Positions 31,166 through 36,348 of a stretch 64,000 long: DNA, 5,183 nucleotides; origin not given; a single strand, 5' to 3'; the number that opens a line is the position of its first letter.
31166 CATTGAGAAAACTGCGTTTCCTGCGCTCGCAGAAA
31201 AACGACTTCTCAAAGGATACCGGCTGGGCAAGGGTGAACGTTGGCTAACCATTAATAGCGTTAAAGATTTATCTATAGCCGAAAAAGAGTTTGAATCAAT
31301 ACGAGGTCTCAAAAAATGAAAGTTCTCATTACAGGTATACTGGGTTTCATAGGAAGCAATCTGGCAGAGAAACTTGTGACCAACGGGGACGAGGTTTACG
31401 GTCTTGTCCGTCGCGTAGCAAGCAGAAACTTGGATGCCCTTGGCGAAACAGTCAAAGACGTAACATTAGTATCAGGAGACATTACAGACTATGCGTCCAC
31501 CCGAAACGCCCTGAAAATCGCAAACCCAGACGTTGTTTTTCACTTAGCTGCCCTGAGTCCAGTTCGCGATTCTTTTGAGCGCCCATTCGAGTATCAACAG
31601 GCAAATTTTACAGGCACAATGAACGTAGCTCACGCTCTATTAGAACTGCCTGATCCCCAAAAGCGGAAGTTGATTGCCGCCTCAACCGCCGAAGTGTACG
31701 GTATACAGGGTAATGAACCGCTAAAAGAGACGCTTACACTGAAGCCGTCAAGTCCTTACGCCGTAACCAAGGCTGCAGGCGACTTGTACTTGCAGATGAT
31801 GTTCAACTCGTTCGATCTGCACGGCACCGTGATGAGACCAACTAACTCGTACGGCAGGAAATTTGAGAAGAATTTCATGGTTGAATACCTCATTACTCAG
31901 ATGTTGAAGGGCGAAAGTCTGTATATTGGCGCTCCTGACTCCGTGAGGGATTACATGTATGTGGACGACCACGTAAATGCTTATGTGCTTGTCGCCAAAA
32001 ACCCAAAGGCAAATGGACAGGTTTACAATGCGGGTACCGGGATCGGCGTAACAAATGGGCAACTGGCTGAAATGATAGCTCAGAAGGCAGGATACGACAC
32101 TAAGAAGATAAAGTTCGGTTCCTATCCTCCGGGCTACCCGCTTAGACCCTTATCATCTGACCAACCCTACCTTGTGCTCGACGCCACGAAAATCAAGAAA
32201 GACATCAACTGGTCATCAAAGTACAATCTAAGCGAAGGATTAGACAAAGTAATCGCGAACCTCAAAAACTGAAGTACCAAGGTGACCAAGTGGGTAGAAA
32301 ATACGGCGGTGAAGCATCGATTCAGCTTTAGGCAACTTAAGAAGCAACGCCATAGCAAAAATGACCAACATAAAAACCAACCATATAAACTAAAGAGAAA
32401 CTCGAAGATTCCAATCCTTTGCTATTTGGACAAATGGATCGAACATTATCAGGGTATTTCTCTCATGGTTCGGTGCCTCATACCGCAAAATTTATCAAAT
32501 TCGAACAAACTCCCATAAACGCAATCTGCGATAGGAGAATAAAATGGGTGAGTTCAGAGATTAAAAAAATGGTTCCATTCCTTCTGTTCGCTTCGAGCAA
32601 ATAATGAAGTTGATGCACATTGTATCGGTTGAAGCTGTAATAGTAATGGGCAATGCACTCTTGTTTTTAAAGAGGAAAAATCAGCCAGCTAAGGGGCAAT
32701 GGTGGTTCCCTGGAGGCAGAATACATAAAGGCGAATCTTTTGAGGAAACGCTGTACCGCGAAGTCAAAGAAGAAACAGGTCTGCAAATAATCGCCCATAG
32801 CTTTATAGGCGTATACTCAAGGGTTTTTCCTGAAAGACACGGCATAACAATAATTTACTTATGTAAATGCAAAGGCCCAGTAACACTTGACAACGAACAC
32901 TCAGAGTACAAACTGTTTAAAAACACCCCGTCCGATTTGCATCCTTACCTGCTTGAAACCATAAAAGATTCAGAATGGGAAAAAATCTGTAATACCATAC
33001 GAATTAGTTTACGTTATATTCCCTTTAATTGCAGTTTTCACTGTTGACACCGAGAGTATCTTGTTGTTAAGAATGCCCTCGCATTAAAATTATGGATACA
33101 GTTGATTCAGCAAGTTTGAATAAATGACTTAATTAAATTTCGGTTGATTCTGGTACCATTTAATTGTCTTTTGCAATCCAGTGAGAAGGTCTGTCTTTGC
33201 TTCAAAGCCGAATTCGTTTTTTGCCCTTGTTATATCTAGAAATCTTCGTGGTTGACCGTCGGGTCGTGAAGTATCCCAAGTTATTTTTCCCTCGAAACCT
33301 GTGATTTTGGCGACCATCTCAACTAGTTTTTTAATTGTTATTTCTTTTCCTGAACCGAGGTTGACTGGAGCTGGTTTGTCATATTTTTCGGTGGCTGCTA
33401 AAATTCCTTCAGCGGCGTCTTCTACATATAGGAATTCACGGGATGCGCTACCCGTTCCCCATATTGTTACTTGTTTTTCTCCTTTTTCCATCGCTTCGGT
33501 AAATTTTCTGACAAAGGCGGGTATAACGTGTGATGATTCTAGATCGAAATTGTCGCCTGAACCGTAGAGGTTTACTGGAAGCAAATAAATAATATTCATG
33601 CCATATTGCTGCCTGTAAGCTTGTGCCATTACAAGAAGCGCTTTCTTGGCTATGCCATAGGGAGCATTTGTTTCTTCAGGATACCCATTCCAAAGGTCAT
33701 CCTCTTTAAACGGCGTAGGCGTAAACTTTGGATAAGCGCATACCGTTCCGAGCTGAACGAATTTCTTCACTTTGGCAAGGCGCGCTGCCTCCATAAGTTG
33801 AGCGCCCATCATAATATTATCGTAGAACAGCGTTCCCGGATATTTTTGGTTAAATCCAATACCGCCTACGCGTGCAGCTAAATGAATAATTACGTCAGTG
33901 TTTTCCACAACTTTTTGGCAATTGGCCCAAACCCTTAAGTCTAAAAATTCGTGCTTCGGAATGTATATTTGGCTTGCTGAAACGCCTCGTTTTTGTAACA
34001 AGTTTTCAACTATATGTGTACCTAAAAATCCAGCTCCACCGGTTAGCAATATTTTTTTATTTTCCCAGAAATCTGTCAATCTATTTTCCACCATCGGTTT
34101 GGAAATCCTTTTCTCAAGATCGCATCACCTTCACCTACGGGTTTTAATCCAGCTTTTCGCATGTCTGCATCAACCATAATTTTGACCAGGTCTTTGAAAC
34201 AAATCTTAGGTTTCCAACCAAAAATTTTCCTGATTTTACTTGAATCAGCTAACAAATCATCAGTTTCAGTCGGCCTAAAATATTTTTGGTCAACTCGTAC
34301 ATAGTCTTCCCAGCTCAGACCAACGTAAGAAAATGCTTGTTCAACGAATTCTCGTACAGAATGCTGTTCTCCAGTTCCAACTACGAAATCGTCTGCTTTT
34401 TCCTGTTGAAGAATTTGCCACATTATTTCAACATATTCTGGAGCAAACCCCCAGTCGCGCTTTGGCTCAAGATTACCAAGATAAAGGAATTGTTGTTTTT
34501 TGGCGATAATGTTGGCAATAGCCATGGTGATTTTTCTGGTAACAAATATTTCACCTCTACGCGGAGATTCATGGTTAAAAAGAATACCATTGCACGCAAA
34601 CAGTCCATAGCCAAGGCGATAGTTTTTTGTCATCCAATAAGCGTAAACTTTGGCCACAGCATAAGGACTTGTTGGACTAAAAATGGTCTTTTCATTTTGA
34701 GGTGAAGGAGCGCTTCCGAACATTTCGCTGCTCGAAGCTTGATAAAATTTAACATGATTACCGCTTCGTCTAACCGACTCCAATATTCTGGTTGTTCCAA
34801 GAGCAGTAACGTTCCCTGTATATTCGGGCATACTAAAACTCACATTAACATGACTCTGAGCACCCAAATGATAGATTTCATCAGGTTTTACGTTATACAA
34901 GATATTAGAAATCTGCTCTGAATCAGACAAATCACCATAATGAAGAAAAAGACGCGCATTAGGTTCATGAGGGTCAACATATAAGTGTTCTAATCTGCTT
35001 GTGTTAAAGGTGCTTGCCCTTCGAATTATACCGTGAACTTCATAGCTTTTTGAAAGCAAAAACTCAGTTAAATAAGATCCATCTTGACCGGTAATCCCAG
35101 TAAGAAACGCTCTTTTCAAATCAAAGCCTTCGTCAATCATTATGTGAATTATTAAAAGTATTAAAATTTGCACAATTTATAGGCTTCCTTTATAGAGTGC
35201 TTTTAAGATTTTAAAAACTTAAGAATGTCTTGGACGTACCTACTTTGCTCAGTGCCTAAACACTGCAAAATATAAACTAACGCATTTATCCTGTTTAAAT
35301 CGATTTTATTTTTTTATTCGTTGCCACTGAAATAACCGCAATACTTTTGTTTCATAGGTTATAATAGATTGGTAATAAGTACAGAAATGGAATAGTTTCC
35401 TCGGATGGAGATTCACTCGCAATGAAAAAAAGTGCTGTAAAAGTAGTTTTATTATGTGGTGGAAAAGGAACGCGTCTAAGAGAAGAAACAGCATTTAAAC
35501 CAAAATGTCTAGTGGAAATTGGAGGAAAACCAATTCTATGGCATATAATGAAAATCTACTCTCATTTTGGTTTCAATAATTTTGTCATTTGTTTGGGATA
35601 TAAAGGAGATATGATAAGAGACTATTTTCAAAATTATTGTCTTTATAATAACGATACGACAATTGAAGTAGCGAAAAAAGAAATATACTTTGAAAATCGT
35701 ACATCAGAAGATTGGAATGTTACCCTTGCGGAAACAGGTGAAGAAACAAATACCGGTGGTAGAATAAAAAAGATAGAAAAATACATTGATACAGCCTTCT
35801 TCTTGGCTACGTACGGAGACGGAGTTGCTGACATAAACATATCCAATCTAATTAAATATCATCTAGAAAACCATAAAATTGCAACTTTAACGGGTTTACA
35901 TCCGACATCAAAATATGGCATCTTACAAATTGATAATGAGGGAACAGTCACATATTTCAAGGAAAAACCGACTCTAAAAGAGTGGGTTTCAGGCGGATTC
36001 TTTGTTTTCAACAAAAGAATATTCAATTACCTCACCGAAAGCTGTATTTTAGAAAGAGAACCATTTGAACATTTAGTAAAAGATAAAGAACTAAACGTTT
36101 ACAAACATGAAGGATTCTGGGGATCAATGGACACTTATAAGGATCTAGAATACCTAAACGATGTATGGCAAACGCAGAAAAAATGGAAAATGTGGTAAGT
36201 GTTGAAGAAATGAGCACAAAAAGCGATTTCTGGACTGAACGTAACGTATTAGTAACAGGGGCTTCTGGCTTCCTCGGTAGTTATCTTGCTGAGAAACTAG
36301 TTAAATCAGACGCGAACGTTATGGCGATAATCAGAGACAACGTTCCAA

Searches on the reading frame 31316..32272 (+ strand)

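Call 6: search_protein_families(library=pfam, proteins=[window:31316-32272:+], max_evalue=0.001)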
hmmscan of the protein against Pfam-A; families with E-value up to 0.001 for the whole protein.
window:31316-32272:+ (318 aa): 9 families
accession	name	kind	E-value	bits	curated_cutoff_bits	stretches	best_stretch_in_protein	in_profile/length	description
PF16363.11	GDP_Man_Dehyd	-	1.4e-62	212.5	27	1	4-311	1-331/332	GDP-mannose 4,6 dehydratase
PF01370.27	Epimerase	-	1.5e-54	185.4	20.9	1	3-240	1-240/240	NAD dependent epimerase/dehydratase family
PF01073.25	3Beta_HSD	-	1.3e-17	64.2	22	1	4-233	1-235/280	3-beta hydroxysteroid dehydrogenase/isomerase family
PF04321.23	RmlD_sub_bind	-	6.6e-17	61.9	27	1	1-266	1-239/287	RmlD substrate binding domain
PF02719.21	Polysacc_synt_2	-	8.7e-11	42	20.2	1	3-264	1-253/293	Polysaccharide biosynthesis protein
PF07993.18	NAD_binding_4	-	2.2e-08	34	20.1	1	5-180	1-209/258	Male sterility protein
PF13460.12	NAD_binding_10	-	5.5e-06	26.8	27.2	1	10-175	4-143/184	NAD(P)H-binding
PF00106.31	adh_short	-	3.7e-05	23.7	26.6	1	3-110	3-121/195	short chain dehydrogenase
PF05368.20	NmrA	-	0.0002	21.5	27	1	2-77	4-76/298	NmrA-like family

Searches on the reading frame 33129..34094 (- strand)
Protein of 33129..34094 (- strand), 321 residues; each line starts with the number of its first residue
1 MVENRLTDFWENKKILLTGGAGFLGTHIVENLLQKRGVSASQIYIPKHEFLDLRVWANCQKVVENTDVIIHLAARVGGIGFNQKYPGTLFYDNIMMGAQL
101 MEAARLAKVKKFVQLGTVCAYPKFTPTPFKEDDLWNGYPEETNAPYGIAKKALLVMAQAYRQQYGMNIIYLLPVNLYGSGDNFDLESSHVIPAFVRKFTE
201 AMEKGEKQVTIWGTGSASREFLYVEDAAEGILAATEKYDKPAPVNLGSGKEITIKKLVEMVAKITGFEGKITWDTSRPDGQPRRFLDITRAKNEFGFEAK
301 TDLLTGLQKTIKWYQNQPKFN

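Call 6: search_protein_families(library=pfam, proteins=[window:33129-34094:-], max_evalue=0.001)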
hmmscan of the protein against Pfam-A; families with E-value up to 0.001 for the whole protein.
window:33129-34094:- (321 aa): 5 families
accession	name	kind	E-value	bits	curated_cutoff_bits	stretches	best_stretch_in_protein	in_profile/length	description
PF01370.27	Epimerase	-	1.3e-55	188.9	20.9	1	15-247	1-240/240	NAD dependent epimerase/dehydratase family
PF16363.11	GDP_Man_Dehyd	-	2.9e-28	99.7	27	1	16-309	1-331/332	GDP-mannose 4,6 dehydratase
PF07993.18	NAD_binding_4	-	1.9e-08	34.2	20.1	1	17-44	1-27/258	Male sterility protein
PF01073.25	3Beta_HSD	-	3.7e-08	33.2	22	1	17-241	2-235/280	3-beta hydroxysteroid dehydrogenase/isomerase family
PF02719.21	Polysacc_synt_2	-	2.7e-07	30.5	20.2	0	52-117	62-128/293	Polysaccharide biosynthesis protein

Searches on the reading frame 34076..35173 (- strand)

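Call 6: search_protein_families(library=pfam, proteins=[window:34076-35173:-], max_evalue=0.001)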
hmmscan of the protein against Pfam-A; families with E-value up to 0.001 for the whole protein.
window:34076-35173:- (365 aa): 4 families
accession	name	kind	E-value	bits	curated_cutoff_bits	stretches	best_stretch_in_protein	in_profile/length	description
PF16363.11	GDP_Man_Dehyd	-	8.4e-134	446.6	27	1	24-333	2-332/332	GDP-mannose 4,6 dehydratase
PF01370.27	Epimerase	-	1e-65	221.9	20.9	1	23-266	2-240/240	NAD dependent epimerase/dehydratase family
PF04321.23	RmlD_sub_bind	-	5.9e-06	26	27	1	23-176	4-130/287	RmlD substrate binding domain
PF02719.21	Polysacc_synt_2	-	0.0004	20.1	20.2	0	24-135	3-116/293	Polysaccharide biosynthesis protein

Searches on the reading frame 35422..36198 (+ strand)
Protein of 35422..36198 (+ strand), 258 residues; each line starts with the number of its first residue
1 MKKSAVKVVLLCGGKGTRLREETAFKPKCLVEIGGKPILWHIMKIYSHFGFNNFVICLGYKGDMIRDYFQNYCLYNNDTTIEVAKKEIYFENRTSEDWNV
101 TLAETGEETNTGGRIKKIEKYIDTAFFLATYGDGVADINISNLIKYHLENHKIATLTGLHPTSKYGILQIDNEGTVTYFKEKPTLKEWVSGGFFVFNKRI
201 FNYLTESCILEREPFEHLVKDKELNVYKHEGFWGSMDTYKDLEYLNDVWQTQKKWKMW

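Call 6: search_protein_families(library=pfam, proteins=[window:35422-36198:+], max_evalue=0.001)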
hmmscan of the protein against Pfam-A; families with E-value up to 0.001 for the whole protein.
window:35422-36198:+ (258 aa): 2 families
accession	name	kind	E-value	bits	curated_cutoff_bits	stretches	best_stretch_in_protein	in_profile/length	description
PF00483.29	NTP_transferase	-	6.4e-23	82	21.2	1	7-206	1-190/245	Nucleotidyl transferase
PF12804.13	NTP_transf_3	-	1.9e-07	31.9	27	1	8-69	1-55/160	MobA-like NTP transferase domain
